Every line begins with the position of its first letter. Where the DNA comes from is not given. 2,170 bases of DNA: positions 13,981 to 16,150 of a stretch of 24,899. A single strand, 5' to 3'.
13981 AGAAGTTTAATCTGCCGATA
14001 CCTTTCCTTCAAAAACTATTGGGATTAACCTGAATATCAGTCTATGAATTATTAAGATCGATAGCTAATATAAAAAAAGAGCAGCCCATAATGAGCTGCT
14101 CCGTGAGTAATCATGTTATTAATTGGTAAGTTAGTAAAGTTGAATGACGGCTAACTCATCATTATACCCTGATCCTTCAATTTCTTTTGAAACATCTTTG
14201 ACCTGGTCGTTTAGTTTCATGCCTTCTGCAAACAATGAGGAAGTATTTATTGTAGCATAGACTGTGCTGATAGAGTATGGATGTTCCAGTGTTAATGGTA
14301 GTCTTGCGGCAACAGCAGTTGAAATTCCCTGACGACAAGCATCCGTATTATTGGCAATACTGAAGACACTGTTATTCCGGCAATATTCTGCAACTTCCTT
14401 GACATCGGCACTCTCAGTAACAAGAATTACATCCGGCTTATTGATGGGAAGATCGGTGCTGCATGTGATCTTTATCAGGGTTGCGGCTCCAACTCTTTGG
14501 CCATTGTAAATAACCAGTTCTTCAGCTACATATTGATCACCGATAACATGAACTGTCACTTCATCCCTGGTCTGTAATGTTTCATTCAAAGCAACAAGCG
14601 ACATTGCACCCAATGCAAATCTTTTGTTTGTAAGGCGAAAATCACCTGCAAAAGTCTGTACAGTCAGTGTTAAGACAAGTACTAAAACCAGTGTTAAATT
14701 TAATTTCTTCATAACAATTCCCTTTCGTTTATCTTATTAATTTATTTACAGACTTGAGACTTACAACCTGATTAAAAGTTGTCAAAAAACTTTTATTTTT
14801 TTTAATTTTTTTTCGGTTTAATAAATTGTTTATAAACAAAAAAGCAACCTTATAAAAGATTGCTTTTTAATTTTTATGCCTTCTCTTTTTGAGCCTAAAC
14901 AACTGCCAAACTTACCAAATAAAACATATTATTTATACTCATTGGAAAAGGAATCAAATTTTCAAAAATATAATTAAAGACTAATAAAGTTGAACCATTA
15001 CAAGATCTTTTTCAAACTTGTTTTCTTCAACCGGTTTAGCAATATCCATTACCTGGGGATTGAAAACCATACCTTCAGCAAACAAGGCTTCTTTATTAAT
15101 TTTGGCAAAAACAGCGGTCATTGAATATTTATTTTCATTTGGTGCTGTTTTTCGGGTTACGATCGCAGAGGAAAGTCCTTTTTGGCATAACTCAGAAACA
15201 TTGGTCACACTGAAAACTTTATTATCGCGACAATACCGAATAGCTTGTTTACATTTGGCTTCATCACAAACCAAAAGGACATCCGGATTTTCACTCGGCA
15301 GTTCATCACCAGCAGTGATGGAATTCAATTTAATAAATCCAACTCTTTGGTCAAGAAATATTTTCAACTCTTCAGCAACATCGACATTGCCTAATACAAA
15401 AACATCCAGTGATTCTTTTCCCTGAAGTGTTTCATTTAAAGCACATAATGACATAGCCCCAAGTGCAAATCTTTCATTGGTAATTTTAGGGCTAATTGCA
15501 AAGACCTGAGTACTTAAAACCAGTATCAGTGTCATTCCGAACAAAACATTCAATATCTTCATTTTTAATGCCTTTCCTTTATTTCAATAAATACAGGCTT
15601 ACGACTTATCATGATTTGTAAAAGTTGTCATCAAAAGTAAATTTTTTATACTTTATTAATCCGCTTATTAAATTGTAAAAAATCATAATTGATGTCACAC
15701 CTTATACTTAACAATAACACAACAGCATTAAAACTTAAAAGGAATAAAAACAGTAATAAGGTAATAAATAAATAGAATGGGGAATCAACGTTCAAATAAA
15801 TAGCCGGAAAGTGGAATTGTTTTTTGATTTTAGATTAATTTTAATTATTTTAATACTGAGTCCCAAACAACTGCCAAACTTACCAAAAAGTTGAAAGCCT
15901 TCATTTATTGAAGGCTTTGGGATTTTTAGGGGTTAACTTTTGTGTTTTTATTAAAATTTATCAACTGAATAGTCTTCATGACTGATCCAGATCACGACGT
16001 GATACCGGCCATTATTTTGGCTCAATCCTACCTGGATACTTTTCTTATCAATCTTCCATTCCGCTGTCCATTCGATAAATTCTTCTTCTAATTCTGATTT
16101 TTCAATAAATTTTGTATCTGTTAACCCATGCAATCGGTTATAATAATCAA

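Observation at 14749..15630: Candidate undescribed ECF regulon: the sigma's own promoter motif recurs upstream of both YfiR-like genes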

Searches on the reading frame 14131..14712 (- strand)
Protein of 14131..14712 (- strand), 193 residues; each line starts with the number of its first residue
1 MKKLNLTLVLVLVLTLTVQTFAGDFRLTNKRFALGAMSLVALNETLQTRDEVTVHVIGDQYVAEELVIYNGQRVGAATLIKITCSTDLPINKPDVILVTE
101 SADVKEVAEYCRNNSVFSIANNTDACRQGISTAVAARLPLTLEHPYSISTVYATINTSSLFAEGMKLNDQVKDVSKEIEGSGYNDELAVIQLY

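Call 7: search_protein_families(library=pfam, proteins=[window:14131-14712:-], max_evalue=0.01)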
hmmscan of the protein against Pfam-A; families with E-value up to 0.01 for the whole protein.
window:14131-14712:- (193 aa): 0 families

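Call 11: find_homologous_proteins(query=window:14131-14712:-, max_evalue=0.001)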
Query window:14131-14712:- (193 aa): 12 proteins with E <= 0.001 among 225 candidates.
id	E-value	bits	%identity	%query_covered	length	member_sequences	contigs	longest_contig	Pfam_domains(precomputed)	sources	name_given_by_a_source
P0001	2.5e-117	406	100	100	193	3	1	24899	-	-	-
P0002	4.0e-99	347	85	100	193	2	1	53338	-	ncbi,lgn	-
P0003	2.6e-66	240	60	100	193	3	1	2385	-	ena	-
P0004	6.7e-62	226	56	100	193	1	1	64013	-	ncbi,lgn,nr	ncbi:MAG: hypothetical protein JXQ65_14050 [Candidatus Marinimicrobia bacterium]|nr:hypothetical pro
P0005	2.1e-56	208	53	100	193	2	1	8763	-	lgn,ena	-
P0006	2.7e-55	205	50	100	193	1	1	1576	PF13689.12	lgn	-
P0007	1.5e-53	199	50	100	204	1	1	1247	-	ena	-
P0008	9.7e-53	196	50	100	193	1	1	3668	-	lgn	-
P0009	6.5e-51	190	49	92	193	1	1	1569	-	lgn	-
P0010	3.3e-49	185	46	100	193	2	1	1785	-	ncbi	-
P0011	4.7e-47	178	46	100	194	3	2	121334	-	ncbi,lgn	ncbi:MAG: hypothetical protein ACLFQM_05440 [Fidelibacterota bacterium]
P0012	5.5e-47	177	47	100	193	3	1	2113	-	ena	-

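Call 13: find_encoding_contigs(protein=P0002, flank=10000, max_places=3)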
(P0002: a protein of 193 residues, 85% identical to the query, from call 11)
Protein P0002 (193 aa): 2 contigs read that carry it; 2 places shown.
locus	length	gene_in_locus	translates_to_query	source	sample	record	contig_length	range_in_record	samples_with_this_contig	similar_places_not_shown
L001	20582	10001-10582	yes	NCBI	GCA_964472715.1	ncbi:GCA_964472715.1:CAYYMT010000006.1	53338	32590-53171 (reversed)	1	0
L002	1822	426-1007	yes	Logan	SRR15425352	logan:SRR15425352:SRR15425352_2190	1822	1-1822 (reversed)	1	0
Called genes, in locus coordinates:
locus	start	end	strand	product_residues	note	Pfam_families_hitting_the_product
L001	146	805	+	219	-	PF00005:ABC_tran, PF02463:SMC_N (faint), PF13401:AAA_22 (faint), PF13304:AAA_21 (weak)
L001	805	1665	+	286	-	PF18075:FtsX_ECD, PF02687:FtsX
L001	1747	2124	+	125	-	PF01042:Ribonuc_L-PSP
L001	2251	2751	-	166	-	PF08241:Methyltransf_11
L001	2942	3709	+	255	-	PF00497:SBP_bac_3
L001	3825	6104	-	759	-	PF13620:CarboxypepD_reg, PF13715:CarbopepD_reg_2, PF07715:Plug, PF00593:TonB_dep_Rec_b-barrel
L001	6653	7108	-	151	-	PF01325:Fe_dep_repress (weak), PF01047:MarR (weak), PF14947:HTH_45 (weak), PF02742:Fe_dep_repr_C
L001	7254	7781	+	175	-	-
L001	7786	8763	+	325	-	-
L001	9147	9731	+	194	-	-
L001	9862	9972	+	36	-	-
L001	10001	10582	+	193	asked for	-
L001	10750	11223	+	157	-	-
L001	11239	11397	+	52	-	-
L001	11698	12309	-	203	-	-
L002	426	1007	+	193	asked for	-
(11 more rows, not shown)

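Call 14: find_encoding_contigs(protein=P0004, flank=10000, max_places=3)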
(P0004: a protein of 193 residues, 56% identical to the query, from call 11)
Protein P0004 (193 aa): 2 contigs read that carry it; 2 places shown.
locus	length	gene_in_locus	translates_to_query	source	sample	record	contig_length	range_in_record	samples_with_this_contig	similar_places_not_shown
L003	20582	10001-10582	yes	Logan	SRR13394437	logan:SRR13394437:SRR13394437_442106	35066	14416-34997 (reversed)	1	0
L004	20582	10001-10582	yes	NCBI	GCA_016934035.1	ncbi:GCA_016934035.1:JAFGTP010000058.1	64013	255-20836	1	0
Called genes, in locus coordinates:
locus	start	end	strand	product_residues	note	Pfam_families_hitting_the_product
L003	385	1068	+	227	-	PF09603:Fib_succ_major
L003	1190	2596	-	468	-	PF00474:SSF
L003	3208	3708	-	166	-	PF08241:Methyltransf_11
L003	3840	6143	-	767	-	PF13620:CarboxypepD_reg, PF13715:CarbopepD_reg_2, PF07715:Plug, PF00593:TonB_dep_Rec_b-barrel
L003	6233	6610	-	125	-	-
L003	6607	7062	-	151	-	PF01325:Fe_dep_repress, PF02742:Fe_dep_repr_C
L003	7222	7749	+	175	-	-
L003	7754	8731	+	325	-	-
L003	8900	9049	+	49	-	-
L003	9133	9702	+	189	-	-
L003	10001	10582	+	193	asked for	-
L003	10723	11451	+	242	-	-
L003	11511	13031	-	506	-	PF13620:CarboxypepD_reg (faint), PF13715:CarbopepD_reg_2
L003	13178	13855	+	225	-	PF00849:PseudoU_synth_2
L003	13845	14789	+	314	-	PF00697:PRAI, PF01713:Smr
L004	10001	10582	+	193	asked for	-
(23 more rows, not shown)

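Call 15: find_encoding_contigs(protein=P0011, flank=10000, max_places=3)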
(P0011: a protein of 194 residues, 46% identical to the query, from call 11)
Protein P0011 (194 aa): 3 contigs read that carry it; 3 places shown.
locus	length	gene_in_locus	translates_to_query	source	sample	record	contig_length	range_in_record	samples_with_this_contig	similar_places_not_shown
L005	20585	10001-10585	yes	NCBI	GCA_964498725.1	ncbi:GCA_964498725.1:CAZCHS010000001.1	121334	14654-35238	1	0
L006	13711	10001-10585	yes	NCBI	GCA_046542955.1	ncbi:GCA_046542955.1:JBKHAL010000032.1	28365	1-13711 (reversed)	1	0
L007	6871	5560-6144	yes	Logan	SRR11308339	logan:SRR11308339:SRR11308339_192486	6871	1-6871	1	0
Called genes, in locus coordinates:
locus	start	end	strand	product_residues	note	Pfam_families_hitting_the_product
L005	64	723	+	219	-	PF00005:ABC_tran, PF02463:SMC_N (faint), PF13401:AAA_22 (faint), PF13304:AAA_21 (weak)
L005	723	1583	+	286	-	PF18075:FtsX_ECD, PF02687:FtsX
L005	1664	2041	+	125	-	PF01042:Ribonuc_L-PSP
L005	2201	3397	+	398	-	PF03315:SDH_beta, PF03313:SDH_alpha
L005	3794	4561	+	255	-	PF00497:SBP_bac_3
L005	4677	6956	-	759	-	PF13620:CarboxypepD_reg, PF13715:CarbopepD_reg_2, PF07715:Plug, PF00593:TonB_dep_Rec_b-barrel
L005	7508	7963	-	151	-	PF01325:Fe_dep_repress (weak), PF01047:MarR (weak), PF14947:HTH_45 (weak), PF02742:Fe_dep_repr_C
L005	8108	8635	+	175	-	-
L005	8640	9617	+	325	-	-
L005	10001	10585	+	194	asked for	-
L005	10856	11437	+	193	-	-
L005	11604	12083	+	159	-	PF03013:Pyr_excise (weak)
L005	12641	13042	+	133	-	-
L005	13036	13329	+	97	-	-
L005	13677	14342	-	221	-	-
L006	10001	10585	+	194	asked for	-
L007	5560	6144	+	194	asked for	-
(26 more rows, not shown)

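Call 29: search_protein_families(library=pfam, alignment_id=A5, max_evalue=1)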
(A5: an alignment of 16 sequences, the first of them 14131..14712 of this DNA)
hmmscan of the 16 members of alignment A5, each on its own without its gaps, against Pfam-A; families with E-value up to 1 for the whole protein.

A. member 1, window:14131-14712:- (193 aa): 1 family
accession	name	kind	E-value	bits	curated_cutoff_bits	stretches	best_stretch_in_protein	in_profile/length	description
PF13689.11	DUF4154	-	0.016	15.7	24.9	1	43-129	18-106/143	YfiR/HmsC-like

B. families by the number of members that match (of 16 scanned): 14 families
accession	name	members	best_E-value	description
PF13689.11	DUF4154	16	1.7e-06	YfiR/HmsC-like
PF07100.16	ASRT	1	0.024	Anabaena sensory rhodopsin transducer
PF25281.1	MBL_MAP1B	1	0.071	MAP1B MBL-like domain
PF05535.17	Chromadorea_ALT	1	0.076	Chromadorea ALT protein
PF21861.2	RepB_C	1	0.093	Replication protein RepB, C-terminal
PF14272.11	Gly_rich_SFCGS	1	0.095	Glycine-rich SFCGS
PF19216.5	CoV_NSP15_M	1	0.096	Coronavirus replicase NSP15, middle domain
PF12942.12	Archaeal_AmoA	1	0.099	Archaeal ammonia monooxygenase subunit A (AmoA)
PF17723.7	RHH_8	1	0.1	Ribbon-Helix-Helix transcriptional regulator family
PF08727.16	P3A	1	0.15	Poliovirus 3A protein like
PF06470.18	SMC_hinge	1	0.15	SMC proteins Flexible Hinge Domain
PF20619.3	DUF6804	1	0.17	Family of unknown function (DUF6804)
PF21512.3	ITPK1_preATP-grasp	1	0.19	Inositol-tetrakisphosphate 1-kinase, preATP-grasp domain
PF08194.17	DIM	1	0.43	DIM protein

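Call 30: search_solved_structures(query=A5, max_evalue=1, show_alignments=2)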
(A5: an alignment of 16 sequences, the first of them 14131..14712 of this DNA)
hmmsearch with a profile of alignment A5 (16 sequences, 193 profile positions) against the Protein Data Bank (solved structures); distinct sequences matched with E-value up to 1: 5.
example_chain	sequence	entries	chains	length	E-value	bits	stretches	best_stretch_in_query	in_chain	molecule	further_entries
6ag5_A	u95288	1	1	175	0.53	13.1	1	103-157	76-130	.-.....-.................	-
4lx9_A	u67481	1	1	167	0.59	13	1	103-157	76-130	ARCHAEAL AMINO-TERMINAL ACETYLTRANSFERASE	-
2x7b_A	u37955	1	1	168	0.6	13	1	103-157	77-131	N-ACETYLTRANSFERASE SSO0209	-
4r3k_A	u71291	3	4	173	0.63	12.9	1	103-157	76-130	Uncharacterized N-acetyltransferase SSO0209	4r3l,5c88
1edg_A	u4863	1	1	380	0.81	12.5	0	102-167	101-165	ENDOGLUCANASE A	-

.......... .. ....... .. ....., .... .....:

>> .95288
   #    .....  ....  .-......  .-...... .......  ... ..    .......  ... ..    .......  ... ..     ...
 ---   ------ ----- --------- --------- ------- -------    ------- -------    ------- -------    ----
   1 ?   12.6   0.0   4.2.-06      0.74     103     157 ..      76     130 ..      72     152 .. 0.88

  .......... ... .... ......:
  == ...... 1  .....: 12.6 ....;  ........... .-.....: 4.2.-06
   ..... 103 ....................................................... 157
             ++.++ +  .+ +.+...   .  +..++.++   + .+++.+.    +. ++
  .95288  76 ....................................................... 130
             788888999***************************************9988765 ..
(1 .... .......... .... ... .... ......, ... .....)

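Call 39: list_cluster_members(proteins=[P0003, P0005, P0006, P0007, P0008, P0009, P0010, P0012, P0001, P0002])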
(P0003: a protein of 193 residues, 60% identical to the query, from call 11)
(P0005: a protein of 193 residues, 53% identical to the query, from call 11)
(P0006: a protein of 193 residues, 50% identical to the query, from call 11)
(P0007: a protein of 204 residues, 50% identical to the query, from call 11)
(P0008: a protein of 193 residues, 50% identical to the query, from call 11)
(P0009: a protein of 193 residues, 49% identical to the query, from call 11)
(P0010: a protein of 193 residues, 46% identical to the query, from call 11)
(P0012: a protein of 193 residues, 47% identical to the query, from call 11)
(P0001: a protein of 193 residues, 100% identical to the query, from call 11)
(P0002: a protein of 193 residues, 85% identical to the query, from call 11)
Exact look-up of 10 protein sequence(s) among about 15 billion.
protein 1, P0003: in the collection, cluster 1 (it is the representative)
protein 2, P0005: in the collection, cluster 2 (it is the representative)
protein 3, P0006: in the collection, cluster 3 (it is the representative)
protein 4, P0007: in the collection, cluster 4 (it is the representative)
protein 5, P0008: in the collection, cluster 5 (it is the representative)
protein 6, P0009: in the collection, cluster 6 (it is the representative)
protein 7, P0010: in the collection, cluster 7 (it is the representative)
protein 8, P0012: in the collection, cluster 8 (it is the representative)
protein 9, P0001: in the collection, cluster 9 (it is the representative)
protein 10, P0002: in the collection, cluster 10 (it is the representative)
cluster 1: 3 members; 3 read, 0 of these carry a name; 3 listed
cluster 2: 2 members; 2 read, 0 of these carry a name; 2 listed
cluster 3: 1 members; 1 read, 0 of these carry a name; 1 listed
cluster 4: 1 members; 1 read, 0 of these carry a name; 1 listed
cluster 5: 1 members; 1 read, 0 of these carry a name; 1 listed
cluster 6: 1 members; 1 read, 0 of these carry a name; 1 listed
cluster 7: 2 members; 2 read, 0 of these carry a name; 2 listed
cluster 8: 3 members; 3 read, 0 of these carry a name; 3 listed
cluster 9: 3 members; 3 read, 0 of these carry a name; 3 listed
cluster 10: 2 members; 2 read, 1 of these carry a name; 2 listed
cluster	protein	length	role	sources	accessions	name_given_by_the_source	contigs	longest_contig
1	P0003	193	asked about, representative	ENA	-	-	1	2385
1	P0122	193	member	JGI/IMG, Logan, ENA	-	-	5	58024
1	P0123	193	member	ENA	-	-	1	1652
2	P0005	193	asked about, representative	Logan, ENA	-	-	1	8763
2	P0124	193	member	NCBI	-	-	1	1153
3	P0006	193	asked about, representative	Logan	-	-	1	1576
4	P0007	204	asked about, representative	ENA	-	-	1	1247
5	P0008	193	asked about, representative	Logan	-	-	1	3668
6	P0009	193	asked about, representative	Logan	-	-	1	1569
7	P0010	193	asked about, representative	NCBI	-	-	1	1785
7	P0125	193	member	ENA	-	-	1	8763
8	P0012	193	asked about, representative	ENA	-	-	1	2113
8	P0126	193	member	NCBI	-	-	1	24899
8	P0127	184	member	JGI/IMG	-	-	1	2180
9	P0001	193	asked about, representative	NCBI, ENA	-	-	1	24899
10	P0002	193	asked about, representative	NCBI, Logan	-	-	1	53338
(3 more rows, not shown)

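Call 41: find_related_loci(query=A6, collection=metagenome_contigs, flank=3000)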
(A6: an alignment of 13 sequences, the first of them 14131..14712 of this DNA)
Query A6 (193 aa) in metagenome_contigs; peptide patterns used: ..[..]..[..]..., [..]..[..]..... (x = any residue, [..] = any of these).
43 stretches matched a pattern; 3 encode a relative of the query (tblastn E <= 1e-3); 3 distinct loci.
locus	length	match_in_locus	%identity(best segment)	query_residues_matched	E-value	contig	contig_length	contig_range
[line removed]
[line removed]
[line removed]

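Call 42: predict_structure(alignment_id=A6)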
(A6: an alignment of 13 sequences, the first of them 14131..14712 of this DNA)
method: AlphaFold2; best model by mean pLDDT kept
length: 193 residues; sequences in the alignment: 13
mean_pLDDT: 50.3   pTM: 0.50
mean pLDDT of the five models: 50.3, 50.0, 49.0, 46.0, 40.0
residues with pLDDT >= 90: 0; 70-90: 32; 50-70: 72; < 50: 89
segments of 3 or more residues with pLDDT < 50: 16-28, 122-193
pLDDT, mean of each block of 10 residues (from residue 1): 59 48 39 56 56 77 70 67 83 70 57 56 36 25 25 34 34 37 31 28
secondary structure, 60 per line:
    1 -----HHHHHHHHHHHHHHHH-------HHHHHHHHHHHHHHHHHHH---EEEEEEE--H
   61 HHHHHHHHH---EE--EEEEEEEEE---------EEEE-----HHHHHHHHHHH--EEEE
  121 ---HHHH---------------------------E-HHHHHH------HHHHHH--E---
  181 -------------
elements in order: H6-21 H29-47 E51-57 H60-69 E77-85 E95-98 H104-114 E117-120 H124-127 H157-162 H169-174

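Call 48: find_encoding_contigs(protein=P0010, flank=3000, max_places=4)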
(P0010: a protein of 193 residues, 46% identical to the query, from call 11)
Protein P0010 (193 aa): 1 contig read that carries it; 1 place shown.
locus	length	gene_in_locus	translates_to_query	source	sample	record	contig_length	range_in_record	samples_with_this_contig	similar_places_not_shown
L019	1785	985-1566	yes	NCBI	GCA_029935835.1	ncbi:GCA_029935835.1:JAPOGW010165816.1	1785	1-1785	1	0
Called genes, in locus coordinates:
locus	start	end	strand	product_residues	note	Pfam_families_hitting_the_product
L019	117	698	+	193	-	-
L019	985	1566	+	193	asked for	-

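Call 50: search_protein_representatives(alignment_id=A6)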
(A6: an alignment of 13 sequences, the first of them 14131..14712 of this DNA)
Query: 13 sequences, 193 profile positions. Proteins with E-value up to 0.001 (for the whole library): 152; up to 1e-10: 61; up to 1e-30: 5. The best 150 are listed.
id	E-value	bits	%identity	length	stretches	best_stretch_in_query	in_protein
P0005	1.9e-97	340.9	-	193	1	1-193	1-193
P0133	8.5e-46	172.4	-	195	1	1-180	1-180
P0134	1.7e-37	145.3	-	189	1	1-186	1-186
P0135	1.4e-34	135.7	-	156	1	37-181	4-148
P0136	7.4e-33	130.2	-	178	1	21-182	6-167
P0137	9.7e-29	116.7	-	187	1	1-177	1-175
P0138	4.2e-21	91.8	-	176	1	22-177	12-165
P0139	1.8e-20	89.7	-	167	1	4-137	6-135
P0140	3.7e-18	82.2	-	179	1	23-143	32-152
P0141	2.2e-17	79.6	-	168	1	1-132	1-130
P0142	5.8e-17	78.3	-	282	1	20-141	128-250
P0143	1.2e-16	77.3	-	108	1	1-102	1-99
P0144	1.4e-16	77.0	-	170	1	1-134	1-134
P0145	2.1e-16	76.4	-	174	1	6-134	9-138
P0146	7.8e-16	74.6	-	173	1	7-134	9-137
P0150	4.5e-15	72.1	-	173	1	6-134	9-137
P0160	7.9e-14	68.1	-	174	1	8-133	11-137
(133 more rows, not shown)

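Call 53: search_protein_families(library=pfam, proteins=[P0133, P0134, P0136, P0137, P0138, P0140, P0144, P0150, P0160, P0142], max_evalue=0.001)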
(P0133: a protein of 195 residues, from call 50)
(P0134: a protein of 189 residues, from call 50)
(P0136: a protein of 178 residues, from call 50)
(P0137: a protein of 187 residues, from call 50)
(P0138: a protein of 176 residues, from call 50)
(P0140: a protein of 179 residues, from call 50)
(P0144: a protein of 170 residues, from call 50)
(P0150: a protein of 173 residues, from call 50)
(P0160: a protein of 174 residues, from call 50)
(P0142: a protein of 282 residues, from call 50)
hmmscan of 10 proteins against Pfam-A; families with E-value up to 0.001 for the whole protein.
P0133 (195 aa): 1 family
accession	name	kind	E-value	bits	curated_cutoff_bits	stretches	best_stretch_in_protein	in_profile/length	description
PF13689.11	DUF4154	-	1.8e-05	25.3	24.9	1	49-131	24-108/143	YfiR/HmsC-like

P0134 (189 aa): 0 families

P0136 (178 aa): 0 families

P0137 (187 aa): 1 family
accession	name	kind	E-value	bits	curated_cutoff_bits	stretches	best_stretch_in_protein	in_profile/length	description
PF13689.11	DUF4154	-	4.6e-05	24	24.9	1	52-137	26-114/143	YfiR/HmsC-like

P0138 (176 aa): 1 family
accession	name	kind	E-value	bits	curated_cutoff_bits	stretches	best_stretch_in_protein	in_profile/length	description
PF13689.11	DUF4154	-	0.00032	21.2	24.9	1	40-122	25-109/143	YfiR/HmsC-like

P0140 (179 aa): 1 family
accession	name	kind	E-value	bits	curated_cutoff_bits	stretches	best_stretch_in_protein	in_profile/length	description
PF13689.11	DUF4154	-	2.4e-10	41.1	24.9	1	56-176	24-143/143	YfiR/HmsC-like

P0144 (170 aa): 0 families

P0150 (173 aa): 1 family
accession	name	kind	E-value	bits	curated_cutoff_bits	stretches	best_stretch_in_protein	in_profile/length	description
PF13689.11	DUF4154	-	9.8e-12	45.6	24.9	1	53-170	24-143/143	YfiR/HmsC-like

P0160 (174 aa): 1 family
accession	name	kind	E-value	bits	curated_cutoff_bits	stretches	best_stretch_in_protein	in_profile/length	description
PF13689.11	DUF4154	-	2.3e-08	34.7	24.9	1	33-169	2-141/143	YfiR/HmsC-like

P0142 (282 aa): 1 family
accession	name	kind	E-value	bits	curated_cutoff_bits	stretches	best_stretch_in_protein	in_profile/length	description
PF13689.11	DUF4154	-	2.5e-10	41.1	24.9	1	145-269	11-137/143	YfiR/HmsC-like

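Call 61: search_protein_families(library=ncbifam, proteins=[window:14131-14712:-], max_evalue=0.01)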
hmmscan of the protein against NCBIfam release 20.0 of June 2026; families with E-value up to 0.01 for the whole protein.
window:14131-14712:- (193 aa): 0 families

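Call 66: find_encoding_contigs(protein=P0005, flank=5000, max_places=2)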
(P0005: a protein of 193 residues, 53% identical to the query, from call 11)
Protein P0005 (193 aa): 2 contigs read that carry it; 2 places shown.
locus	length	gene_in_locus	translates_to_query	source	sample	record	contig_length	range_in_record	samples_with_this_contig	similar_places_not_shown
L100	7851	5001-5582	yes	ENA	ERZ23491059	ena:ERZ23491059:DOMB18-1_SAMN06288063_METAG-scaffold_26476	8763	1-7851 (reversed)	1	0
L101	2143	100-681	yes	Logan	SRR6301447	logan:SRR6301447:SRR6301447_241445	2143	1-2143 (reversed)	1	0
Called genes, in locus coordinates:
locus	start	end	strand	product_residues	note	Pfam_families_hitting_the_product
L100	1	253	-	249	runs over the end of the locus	PF07715:Plug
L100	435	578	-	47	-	-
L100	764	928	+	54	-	-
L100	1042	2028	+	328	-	-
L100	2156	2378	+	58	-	-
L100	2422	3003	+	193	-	-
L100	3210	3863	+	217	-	-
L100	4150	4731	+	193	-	-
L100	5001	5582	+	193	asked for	-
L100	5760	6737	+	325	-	-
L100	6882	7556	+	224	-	-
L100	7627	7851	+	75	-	?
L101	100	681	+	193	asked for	-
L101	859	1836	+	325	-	-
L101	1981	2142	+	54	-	?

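Call 67: find_encoding_contigs(protein=P0008, flank=3000, max_places=2)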
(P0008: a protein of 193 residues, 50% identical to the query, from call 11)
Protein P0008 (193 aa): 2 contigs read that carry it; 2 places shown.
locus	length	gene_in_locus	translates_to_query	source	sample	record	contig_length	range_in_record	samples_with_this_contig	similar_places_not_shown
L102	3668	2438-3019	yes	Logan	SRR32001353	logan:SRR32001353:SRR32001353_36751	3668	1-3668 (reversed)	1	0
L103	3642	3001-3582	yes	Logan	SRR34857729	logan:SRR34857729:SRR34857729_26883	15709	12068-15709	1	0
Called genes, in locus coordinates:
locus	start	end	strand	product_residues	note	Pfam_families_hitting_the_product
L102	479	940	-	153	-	PF01325:Fe_dep_repress (weak), PF02742:Fe_dep_repr_C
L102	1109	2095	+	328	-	-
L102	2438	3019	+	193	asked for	-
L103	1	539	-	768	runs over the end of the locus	PF13620:CarboxypepD_reg, PF13715:CarbopepD_reg_2, PF07715:Plug, PF00593:TonB_dep_Rec_b-barrel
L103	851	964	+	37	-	-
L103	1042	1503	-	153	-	PF01325:Fe_dep_repress (weak), PF02742:Fe_dep_repr_C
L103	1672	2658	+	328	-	-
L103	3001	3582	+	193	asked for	-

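Call 85: search_protein_families(library=pfam, alignment_id=A10, max_evalue=0.001)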
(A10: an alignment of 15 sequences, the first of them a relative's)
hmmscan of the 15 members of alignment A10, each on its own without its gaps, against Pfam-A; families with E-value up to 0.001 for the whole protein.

A. member 1, P0140 (179 aa): 1 family
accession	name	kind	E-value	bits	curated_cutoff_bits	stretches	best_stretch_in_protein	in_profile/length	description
PF13689.11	DUF4154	-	2.4e-10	41.1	24.9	1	56-176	24-143/143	YfiR/HmsC-like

B. families by the number of members that match (of 15 scanned): 1 family
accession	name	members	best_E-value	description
PF13689.11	DUF4154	15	6.8e-15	YfiR/HmsC-like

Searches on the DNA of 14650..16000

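Call 52: search_rna_families(source=window, start=14650, end=16000, threshold=evalue, max_evalue=1)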
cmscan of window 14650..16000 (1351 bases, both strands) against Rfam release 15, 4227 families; matches with E-value up to 1: 2.
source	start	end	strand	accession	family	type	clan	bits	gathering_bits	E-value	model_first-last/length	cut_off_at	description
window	14832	14902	-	RF02074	STnc240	Gene; sRNA;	-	25.4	55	0.41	1-77/77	no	Enterobacterial sRNA STnc240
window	14836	14937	-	RF02713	MCS4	Gene; sRNA;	-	25.2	56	0.51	1-123/123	no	Mycoplasma sRNA MCS4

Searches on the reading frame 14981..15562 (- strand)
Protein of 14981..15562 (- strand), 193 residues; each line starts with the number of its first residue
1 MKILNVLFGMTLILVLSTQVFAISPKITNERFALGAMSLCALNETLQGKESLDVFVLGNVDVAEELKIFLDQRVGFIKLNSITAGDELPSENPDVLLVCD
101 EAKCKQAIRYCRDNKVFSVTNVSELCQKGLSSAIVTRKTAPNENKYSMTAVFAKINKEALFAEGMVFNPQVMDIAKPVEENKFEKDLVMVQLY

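Call 7: search_protein_families(library=pfam, proteins=[window:14981-15562:-], max_evalue=0.01)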
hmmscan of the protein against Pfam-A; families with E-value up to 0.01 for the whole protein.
window:14981-15562:- (193 aa): 0 families

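Call 61: search_protein_families(library=ncbifam, proteins=[window:14981-15562:-], max_evalue=0.01)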
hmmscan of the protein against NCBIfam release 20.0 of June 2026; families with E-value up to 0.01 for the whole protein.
window:14981-15562:- (193 aa): 0 families
